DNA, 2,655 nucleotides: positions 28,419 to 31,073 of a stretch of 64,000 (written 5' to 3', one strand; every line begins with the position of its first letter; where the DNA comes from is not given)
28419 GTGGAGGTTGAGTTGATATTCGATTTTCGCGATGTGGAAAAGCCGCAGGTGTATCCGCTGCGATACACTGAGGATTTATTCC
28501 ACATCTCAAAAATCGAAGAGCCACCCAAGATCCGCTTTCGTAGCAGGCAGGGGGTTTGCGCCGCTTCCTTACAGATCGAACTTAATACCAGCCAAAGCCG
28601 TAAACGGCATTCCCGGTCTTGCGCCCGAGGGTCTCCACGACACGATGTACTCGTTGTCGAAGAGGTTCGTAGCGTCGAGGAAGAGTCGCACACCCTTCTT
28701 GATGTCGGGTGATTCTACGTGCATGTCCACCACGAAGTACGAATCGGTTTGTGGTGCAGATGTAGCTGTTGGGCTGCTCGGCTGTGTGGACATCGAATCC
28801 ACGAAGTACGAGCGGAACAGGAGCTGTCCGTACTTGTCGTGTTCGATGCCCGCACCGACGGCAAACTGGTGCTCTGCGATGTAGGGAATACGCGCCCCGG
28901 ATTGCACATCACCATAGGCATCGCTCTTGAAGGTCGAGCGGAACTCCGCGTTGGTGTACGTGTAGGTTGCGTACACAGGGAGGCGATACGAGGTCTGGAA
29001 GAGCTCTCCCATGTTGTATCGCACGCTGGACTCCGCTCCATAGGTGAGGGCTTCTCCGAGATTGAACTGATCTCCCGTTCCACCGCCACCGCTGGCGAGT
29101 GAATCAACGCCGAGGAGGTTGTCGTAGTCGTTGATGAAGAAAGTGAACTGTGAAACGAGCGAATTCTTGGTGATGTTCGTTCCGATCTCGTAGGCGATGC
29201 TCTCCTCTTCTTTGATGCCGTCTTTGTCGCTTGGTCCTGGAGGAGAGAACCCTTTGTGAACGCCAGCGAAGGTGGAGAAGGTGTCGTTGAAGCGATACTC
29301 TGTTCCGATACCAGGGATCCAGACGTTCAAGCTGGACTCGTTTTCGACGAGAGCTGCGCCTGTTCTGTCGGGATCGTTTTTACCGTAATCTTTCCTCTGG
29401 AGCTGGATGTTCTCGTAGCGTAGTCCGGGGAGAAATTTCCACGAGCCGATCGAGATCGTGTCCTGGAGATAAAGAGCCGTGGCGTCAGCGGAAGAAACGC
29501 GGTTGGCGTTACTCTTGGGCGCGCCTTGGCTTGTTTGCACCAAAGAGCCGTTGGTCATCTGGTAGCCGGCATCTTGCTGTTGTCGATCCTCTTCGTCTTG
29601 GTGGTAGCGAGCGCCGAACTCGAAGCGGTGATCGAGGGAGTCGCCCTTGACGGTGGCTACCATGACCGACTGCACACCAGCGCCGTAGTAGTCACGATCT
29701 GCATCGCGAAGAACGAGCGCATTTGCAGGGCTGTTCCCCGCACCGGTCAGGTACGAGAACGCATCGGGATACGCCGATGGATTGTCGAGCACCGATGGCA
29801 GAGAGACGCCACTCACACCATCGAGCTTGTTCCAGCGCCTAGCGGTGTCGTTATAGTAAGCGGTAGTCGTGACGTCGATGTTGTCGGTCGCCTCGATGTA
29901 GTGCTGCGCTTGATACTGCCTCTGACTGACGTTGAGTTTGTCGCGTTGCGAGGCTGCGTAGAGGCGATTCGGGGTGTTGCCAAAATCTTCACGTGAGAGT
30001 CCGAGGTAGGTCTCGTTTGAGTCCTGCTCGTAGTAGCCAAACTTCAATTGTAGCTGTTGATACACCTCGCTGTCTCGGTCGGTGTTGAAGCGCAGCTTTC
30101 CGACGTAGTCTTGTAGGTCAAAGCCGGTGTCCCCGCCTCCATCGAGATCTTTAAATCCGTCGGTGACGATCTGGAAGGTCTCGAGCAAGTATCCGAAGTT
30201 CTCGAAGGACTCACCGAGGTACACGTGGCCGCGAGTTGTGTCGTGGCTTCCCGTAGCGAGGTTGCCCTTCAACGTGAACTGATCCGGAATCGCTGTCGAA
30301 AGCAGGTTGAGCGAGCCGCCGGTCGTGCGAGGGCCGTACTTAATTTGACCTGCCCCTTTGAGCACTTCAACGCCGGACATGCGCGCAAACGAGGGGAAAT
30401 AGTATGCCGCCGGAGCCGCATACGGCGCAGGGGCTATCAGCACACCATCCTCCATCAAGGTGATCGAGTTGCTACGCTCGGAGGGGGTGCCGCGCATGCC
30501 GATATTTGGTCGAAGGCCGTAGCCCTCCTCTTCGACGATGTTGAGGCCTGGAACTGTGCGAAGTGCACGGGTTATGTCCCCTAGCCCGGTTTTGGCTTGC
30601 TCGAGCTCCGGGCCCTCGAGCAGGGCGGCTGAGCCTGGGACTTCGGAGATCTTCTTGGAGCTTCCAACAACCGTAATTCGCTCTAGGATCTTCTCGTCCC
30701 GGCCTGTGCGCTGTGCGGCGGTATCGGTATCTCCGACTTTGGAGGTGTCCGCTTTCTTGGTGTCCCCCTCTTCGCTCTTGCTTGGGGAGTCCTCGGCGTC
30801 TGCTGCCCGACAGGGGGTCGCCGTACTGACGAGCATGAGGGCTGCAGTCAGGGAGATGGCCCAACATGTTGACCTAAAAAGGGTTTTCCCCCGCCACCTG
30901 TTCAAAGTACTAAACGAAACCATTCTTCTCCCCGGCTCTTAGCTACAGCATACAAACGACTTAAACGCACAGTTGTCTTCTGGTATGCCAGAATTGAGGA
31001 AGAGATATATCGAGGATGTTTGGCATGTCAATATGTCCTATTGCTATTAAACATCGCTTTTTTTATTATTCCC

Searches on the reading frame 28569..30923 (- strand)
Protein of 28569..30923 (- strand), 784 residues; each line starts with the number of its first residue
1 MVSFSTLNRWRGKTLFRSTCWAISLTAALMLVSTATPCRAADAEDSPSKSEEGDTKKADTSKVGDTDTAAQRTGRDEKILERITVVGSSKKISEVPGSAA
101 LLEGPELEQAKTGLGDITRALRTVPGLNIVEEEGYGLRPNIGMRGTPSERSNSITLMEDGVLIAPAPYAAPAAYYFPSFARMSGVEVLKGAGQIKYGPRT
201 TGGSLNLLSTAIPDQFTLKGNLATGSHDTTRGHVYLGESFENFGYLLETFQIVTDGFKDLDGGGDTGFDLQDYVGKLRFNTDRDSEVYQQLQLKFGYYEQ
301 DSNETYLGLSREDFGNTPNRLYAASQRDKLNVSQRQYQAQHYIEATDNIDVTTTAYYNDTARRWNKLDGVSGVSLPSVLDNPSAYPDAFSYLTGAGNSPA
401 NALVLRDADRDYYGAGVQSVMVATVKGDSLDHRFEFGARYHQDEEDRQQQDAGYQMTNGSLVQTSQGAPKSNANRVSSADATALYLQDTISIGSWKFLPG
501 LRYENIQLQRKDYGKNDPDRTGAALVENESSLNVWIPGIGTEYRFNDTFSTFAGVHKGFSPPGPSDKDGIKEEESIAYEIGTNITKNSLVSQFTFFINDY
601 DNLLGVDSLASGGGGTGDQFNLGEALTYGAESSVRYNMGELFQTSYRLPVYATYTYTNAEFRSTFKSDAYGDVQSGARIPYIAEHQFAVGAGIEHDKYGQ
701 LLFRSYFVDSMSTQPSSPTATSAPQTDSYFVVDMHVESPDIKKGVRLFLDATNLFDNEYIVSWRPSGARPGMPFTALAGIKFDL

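Call 81: search_protein_families(library=ncbifam, proteins=[window:28569-30923:-], max_evalue=0.00001)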
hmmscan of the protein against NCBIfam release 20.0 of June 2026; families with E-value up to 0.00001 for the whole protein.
window:28569-30923:- (784 aa): 4 families
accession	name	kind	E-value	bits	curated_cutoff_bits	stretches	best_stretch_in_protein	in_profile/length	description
NF041676.1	FecA_OM_dicitr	equivalog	3.4e-36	124.5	1100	2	408-759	410-745/773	TonB-dependent Fe(3+) dicitrate receptor FecA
NF010010.0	PRK13483.1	equivalog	4e-09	35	927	0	69-245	22-199/660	ligand-gated channel protein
NF007349.0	PRK09840.1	equivalog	3.4e-08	31.9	686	0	650-777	630-753/760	catecholate siderophore receptor Fiu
NF010012.0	PRK13486.1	equivalog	5.5e-07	28.3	924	0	83-216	30-164/696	TonB-dependent receptor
